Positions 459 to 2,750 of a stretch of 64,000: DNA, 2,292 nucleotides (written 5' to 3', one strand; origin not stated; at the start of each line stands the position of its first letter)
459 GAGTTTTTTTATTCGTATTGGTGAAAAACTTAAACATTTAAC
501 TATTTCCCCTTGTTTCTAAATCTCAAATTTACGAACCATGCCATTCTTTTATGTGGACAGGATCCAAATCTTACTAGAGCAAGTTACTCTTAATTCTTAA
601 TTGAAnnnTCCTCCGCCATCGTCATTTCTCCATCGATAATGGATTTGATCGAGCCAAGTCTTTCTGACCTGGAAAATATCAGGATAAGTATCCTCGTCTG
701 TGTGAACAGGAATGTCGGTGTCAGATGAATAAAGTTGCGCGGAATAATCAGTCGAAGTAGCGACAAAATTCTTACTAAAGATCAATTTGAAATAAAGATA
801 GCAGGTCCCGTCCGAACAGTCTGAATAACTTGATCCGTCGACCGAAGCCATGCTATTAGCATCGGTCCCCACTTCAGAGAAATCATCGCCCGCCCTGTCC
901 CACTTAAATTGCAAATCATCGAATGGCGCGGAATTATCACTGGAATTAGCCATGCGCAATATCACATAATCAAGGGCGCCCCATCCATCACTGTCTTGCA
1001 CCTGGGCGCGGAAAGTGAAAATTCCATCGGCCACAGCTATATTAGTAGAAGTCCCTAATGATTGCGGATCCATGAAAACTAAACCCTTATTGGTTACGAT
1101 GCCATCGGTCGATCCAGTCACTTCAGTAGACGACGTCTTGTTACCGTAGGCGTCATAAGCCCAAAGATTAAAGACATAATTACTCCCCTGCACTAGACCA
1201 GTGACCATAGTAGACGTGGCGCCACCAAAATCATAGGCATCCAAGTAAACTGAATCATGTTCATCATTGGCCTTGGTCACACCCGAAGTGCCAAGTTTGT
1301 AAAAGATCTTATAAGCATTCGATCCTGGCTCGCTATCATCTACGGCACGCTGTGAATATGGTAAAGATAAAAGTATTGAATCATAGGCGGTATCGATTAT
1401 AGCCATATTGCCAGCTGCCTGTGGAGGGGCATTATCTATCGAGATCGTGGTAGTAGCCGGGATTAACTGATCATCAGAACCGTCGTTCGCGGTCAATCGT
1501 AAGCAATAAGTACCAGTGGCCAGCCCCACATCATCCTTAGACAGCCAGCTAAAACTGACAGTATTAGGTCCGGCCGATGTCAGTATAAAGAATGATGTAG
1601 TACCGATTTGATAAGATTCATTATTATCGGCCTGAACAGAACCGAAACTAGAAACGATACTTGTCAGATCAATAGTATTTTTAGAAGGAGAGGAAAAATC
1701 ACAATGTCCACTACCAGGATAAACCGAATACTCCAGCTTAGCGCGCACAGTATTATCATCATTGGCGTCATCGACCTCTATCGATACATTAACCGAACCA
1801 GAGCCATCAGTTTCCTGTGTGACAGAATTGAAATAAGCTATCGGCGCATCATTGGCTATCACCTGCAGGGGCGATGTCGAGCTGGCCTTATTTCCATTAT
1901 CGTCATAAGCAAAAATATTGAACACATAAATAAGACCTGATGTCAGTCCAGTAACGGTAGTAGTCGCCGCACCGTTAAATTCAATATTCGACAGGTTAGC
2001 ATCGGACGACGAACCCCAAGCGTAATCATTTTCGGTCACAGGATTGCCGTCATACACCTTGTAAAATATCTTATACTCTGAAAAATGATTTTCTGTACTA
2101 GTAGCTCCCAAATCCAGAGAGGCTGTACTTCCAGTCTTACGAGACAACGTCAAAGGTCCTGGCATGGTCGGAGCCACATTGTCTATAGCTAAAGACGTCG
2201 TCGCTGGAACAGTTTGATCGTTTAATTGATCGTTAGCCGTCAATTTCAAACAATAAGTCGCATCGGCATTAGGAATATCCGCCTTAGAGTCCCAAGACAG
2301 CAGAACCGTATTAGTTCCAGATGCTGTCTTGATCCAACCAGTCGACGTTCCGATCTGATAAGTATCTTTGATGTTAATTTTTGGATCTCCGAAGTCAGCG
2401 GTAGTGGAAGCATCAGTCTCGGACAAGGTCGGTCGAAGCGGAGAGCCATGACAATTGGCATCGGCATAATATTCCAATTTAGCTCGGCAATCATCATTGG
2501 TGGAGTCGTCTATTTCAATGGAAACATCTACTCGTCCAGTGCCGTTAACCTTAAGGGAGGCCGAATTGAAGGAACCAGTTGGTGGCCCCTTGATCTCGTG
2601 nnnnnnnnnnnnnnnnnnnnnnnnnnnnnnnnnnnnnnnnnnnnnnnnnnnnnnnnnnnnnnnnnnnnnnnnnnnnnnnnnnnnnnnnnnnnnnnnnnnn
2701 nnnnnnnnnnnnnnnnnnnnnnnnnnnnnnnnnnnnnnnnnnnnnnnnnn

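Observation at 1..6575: Two consecutive membrane-anchored DUF2341-type surface proteins, one a 1989-aa giant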

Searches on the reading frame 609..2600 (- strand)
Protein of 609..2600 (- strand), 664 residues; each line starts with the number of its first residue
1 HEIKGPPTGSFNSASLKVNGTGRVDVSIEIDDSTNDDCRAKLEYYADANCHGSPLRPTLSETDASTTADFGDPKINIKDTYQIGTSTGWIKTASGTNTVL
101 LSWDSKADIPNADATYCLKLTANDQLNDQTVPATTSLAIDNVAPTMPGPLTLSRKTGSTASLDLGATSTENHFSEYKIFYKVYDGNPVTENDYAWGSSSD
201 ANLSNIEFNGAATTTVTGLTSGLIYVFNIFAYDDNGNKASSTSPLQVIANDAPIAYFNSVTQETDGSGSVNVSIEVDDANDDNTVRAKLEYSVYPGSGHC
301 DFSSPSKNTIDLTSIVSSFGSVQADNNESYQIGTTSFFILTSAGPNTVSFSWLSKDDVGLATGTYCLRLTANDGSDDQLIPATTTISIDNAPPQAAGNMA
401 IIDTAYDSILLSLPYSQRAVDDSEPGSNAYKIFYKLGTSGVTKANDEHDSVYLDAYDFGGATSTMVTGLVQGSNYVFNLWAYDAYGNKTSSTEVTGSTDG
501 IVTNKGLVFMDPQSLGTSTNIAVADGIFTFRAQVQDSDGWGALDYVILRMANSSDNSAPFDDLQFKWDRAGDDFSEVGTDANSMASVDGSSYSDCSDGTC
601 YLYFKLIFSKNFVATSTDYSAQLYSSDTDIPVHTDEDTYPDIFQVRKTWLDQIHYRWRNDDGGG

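Call 58: predict_structure(alignment_id=A5)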
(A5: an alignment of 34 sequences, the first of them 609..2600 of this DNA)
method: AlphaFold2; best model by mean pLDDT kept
length: 664 residues; sequences in the alignment: 34
mean_pLDDT: 90.5   pTM: 0.62
mean pLDDT of the five models: 90.5, 90.3, 90.1, 89.6, 89.5
residues with pLDDT >= 90: 480; 70-90: 154; 50-70: 24; < 50: 6
segments of 3 or more residues with pLDDT < 50: none
pLDDT, mean of each block of 10 residues (from residue 1): 76 91 94 90 95 93 84 91 91 89 93 94 92 94 92 93 90 94 94 95 94 95 94 92 92 96 94 95 93 90 94 95 95 94 94 95 95 93 96 93 92 93 90 96 95 92 95 94 94 93 92 75 90 90 92 79 90 87 85 88 91 77 92 90 80 51 51
secondary structure, 60 per line:
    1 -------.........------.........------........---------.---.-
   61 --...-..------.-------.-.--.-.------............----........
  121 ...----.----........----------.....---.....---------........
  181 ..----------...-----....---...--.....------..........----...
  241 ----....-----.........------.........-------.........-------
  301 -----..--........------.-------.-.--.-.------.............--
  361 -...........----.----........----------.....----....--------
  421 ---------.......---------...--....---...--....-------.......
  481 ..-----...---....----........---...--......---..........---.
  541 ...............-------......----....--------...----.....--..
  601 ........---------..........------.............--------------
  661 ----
elements in order: E8-16 E23-31 E38-45 E97-104 H105-108 E113-123 E133-140 E151-155 E159-163 E173-182 E193-195 H201-204 E213-217 E224-233 E238-240 E245-248 E254-262 E269-277 E285-293 E310-317 E346-353 H354-358 E362-372 E382-389 E400-404 E409-412 E430-436 E446-448 H451-454 E463-466 E474-482 E488-490 E494-497 E502-509 E513-515 E518-523 E527-536 E543-552 E563-568 E573-576 E585-587 E592-596 E599-608 E618-627 E634-646

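Call 64: fold_search(model_id=the predicted structure, library=pdb)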
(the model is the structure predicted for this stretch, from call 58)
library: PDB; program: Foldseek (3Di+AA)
matches with E <= 10: 1934; with E <= 0.001: 583
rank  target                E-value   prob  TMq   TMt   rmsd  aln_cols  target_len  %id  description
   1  8q6t_I                7.8e-15  1.00  0.20  0.15  17.8       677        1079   12  Helical reconstruction of the relaxed thick filament from FIB milled left ventricular mouse myofibrils (released 2023-11-01)
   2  4yfd_A                1.9e-14  1.00  0.18  0.23  22.9       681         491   12  Crystal structure PTP delta Ig1-Fn2 in complex with IL-1RAcP (released 2015-05-06)
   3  4pbx                  2.6e-14  1.00  0.19  0.21  20.8       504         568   14  Crystal structure of the six N-terminal domains of human receptor protein tyrosine phosphatase sigma (released 2014-11-12)
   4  4yfg_A                3.1e-14  1.00  0.21  0.26  30.0       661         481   13  Crystal structure of PTP delta meA3/meB minus variant Ig1-Fn1 (released 2015-05-06)
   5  9ba4_A                4.9e-14  1.00  0.24  0.18  30.8       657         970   11  Full-length cross-linked Contactin 2 (CNTN2) (released 2024-07-17)
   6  3t1w                  1.5e-13  1.00  0.26  0.40  12.9       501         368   12  Structure of the four-domain fragment Fn7B89 of oncofetal fibronectin (released 2012-03-21)
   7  1fnf                  4.3e-13  1.00  0.26  0.39  11.9       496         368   13  FRAGMENT OF HUMAN FIBRONECTIN ENCOMPASSING TYPE-III REPEATS 7 THROUGH 10 (released 1996-01-29)
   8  9ozi_A                2.9e-12  1.00  0.26  0.13  15.4       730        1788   11  Cryo-EM structure of chicken ROS1 in apo-state. This is the complete map and model. (released 2026-02-25)
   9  8qy5_A                5.7e-12  1.00  0.20  0.22  31.8       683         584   11  Structure of interleukin 6. (released 2024-02-21)
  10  6xay_B                6.0e-12  1.00  0.23  0.43   8.8       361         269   15  Structure of a fragment of human fibronectin containing the 10th, 11th and 12th type III domains (released 2021-06-09)
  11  4u48                  7.0e-12  1.00  0.17  0.09  52.7       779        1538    8  Crystal structure of Salmonella alpha-2-macroglobulin (released 2014-09-17)
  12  8dh8_A                8.5e-12  1.00  0.23  0.22  18.7       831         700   10  Leptin-bound leptin receptor complex-full ECD (released 2023-04-19)
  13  9oz1_A                1.1e-11  1.00  0.25  0.23  16.7       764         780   11  Cryo-EM structure of chicken ROS1 in apo-state. Cryo-EM refinement is focused on the "leg" region of chicken ROS1. (released 2026-02-25)
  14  8k53_A                1.1e-11  1.00  0.18  0.16  26.4       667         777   12  Structure of the Dimeric Human CNTN2 Ig 1-6-FNIII 1-2 Domain in an Asymmetric State (released 2023-12-06)
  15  8wa2_E                1.1e-11  1.00  0.17  0.10  44.2       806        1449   10  cryo-EM structure of native mastigonemes isolated from Chlamydomonas reinhardtii at 3.0 angstrom resolution (released 2024-04-10)
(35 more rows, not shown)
